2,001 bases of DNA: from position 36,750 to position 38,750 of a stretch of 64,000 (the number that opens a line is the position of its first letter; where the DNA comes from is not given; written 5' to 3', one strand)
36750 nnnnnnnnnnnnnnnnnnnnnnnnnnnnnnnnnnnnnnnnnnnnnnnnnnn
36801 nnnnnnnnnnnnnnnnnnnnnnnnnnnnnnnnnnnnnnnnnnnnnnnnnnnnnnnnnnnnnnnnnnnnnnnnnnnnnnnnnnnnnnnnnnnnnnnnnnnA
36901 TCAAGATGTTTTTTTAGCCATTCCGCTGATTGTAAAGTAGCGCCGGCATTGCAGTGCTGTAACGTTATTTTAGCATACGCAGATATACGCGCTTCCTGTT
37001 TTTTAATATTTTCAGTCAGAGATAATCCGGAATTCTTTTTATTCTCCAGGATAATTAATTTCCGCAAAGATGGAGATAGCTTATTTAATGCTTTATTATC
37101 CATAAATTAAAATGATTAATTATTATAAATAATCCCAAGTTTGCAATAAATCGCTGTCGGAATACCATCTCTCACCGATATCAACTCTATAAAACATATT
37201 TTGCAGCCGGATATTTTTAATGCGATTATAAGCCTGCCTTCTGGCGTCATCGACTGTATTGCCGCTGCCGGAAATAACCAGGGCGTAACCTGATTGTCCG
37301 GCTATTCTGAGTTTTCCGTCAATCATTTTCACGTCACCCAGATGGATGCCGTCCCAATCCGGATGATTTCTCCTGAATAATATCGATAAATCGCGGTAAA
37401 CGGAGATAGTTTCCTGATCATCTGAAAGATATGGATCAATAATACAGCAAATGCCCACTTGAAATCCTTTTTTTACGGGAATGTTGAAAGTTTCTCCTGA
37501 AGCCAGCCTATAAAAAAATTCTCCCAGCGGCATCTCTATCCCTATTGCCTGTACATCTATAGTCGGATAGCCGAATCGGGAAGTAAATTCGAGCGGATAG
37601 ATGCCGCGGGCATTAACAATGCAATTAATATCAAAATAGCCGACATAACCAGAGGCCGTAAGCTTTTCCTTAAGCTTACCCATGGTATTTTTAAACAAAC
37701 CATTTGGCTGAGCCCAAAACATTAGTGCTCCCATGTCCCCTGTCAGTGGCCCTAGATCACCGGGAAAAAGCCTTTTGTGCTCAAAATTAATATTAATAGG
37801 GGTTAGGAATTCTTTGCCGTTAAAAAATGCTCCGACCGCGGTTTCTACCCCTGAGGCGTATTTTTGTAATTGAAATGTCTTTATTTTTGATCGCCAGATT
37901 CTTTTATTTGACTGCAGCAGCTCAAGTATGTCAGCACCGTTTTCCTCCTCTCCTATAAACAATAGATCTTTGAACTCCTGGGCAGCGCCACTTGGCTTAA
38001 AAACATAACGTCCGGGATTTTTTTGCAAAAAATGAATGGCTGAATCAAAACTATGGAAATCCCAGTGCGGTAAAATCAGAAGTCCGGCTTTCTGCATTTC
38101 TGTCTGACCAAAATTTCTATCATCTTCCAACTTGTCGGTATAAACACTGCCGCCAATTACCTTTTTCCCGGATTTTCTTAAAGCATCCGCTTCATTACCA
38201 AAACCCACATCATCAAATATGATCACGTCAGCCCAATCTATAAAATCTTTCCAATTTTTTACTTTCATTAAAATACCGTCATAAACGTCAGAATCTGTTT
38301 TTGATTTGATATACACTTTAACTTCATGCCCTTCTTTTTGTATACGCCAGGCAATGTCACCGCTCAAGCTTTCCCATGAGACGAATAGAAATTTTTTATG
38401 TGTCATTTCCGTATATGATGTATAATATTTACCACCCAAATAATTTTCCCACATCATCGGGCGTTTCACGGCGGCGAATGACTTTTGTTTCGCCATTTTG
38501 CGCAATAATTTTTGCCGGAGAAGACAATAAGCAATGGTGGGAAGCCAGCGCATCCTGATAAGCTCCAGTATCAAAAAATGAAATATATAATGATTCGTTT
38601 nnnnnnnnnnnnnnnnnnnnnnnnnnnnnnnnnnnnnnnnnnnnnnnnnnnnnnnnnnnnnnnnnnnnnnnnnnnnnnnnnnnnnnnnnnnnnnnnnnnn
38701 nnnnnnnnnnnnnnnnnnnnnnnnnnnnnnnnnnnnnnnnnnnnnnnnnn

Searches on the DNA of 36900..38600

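Call 44: search_rna_families(source=window, start=36900, end=38600, threshold=evalue, max_evalue=0.1)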
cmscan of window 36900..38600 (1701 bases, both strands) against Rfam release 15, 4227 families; matches with E-value up to 0.1: 0.
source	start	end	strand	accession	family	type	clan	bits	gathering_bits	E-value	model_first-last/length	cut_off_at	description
